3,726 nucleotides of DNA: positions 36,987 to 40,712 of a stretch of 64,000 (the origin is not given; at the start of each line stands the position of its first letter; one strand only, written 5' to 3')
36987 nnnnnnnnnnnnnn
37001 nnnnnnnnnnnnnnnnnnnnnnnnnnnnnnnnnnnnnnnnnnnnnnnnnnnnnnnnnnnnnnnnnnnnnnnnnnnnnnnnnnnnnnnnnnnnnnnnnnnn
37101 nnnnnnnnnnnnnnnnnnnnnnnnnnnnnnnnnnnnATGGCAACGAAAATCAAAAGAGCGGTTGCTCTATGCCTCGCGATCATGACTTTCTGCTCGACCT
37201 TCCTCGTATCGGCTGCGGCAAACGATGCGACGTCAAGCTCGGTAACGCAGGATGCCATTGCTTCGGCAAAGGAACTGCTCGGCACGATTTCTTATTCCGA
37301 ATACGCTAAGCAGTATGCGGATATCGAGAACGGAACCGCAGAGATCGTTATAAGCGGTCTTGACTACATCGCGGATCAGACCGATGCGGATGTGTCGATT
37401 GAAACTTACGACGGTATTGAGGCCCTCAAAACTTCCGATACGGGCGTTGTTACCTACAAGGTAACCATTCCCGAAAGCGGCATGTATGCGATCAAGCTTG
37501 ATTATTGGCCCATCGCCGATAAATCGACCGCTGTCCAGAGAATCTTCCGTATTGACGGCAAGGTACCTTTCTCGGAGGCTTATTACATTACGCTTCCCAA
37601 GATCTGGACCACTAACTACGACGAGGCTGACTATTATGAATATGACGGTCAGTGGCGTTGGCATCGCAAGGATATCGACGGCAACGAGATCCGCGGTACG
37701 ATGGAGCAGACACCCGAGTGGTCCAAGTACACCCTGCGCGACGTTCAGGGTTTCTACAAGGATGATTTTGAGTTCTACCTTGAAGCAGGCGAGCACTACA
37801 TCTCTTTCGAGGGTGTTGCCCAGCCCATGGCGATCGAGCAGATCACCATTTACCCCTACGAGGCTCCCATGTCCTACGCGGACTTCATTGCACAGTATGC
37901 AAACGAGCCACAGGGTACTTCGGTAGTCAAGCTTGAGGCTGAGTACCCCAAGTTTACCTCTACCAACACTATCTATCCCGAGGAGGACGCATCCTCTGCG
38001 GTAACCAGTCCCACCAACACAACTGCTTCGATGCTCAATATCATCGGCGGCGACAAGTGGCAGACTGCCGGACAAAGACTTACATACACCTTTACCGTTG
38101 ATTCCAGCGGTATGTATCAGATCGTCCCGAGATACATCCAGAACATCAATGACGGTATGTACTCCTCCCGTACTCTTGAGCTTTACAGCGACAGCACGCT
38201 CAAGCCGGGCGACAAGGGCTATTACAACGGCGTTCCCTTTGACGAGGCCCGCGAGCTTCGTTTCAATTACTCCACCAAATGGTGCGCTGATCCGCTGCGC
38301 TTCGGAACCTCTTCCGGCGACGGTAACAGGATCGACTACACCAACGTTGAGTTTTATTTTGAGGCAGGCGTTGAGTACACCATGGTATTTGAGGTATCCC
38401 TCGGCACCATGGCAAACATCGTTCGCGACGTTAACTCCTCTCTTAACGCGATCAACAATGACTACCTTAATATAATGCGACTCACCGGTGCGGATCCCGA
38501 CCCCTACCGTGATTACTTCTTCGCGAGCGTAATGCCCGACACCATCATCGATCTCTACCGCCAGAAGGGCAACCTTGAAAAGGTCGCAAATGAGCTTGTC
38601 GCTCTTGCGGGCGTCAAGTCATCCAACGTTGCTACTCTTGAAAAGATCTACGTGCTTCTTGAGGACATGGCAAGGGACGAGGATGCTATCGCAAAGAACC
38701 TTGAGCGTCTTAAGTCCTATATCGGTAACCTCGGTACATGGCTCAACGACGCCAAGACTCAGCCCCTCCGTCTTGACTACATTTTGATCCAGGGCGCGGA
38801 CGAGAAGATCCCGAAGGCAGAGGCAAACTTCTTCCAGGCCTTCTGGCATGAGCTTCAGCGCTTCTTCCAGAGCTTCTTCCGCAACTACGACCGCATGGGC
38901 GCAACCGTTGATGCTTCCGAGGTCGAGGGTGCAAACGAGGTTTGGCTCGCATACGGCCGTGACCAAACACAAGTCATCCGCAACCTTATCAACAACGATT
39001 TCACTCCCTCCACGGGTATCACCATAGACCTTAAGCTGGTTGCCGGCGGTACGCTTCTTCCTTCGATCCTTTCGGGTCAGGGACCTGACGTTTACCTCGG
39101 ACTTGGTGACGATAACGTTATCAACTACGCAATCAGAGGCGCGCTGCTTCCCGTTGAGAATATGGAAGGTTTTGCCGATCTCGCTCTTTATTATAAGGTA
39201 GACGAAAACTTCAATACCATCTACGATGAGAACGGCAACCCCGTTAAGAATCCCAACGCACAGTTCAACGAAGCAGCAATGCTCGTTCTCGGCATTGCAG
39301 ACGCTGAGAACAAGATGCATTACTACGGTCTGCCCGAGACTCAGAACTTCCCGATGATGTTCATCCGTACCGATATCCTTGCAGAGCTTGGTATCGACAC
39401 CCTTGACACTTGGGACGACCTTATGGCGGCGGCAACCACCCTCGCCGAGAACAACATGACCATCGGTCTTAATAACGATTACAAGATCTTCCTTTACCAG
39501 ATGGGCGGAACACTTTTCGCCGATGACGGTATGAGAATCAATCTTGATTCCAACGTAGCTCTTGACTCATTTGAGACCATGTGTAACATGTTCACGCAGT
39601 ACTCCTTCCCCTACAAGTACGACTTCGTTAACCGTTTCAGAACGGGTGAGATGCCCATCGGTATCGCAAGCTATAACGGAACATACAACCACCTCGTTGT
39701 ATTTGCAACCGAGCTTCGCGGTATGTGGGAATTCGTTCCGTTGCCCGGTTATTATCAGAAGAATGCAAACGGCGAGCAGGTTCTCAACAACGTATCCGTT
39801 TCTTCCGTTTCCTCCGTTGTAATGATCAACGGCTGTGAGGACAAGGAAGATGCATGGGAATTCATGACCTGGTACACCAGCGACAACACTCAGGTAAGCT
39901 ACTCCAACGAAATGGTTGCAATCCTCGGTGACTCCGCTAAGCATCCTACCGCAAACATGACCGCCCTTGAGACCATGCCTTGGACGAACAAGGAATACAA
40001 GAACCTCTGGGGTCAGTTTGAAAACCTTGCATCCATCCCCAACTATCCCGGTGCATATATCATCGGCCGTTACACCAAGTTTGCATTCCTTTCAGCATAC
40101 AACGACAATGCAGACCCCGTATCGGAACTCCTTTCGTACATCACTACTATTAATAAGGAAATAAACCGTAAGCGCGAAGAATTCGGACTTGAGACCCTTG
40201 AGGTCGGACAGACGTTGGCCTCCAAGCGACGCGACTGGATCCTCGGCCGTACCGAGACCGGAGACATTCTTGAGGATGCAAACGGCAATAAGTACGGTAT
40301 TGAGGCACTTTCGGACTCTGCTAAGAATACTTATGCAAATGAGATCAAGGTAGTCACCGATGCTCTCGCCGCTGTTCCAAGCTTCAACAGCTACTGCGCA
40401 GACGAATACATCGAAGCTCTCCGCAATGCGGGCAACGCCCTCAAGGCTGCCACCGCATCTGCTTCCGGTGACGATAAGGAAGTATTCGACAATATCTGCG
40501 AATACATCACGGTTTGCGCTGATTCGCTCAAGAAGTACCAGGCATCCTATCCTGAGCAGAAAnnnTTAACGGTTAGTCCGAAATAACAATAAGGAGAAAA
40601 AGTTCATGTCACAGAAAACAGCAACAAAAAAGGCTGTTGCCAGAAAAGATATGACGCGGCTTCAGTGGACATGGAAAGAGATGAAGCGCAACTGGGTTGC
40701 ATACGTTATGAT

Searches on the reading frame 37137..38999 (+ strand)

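Call 24: search_protein_families(library=pfam, proteins=[window:37137-38999:+], max_evalue=1)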
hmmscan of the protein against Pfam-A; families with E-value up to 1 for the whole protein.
window:37137-38999:+ (621 aa): 2 families
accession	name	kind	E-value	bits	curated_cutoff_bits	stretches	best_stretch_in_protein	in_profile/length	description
PF25275.1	Golvesin_C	-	0.00017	22.1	31.6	1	96-133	36-71/132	Golvesin C-terminal domain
PF16990.11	CBM_35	-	0.0026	18.5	28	1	292-333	14-56/121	Carbohydrate binding module (family 35)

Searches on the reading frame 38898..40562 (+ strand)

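Call 24: search_protein_families(library=pfam, proteins=[window:38898-40562:+], max_evalue=1)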
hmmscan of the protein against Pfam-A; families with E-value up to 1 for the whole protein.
window:38898-40562:+ (555 aa): 4 families
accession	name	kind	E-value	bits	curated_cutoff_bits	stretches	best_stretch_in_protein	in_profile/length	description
PF01547.30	SBP_bac_1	-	2.8e-20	74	26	1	26-332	9-306/307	Bacterial extracellular solute-binding protein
PF13416.11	SBP_bac_8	-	9.4e-16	58.9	27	1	52-337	27-254/279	Bacterial extracellular solute-binding protein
PF14568.11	SUKH_6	-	0.092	13.7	27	1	183-231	7-55/119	SMI1-KNR4 cell-wall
PF13531.11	SBP_bac_11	-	0.17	12.1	25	1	25-78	11-62/227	Bacterial extracellular solute-binding protein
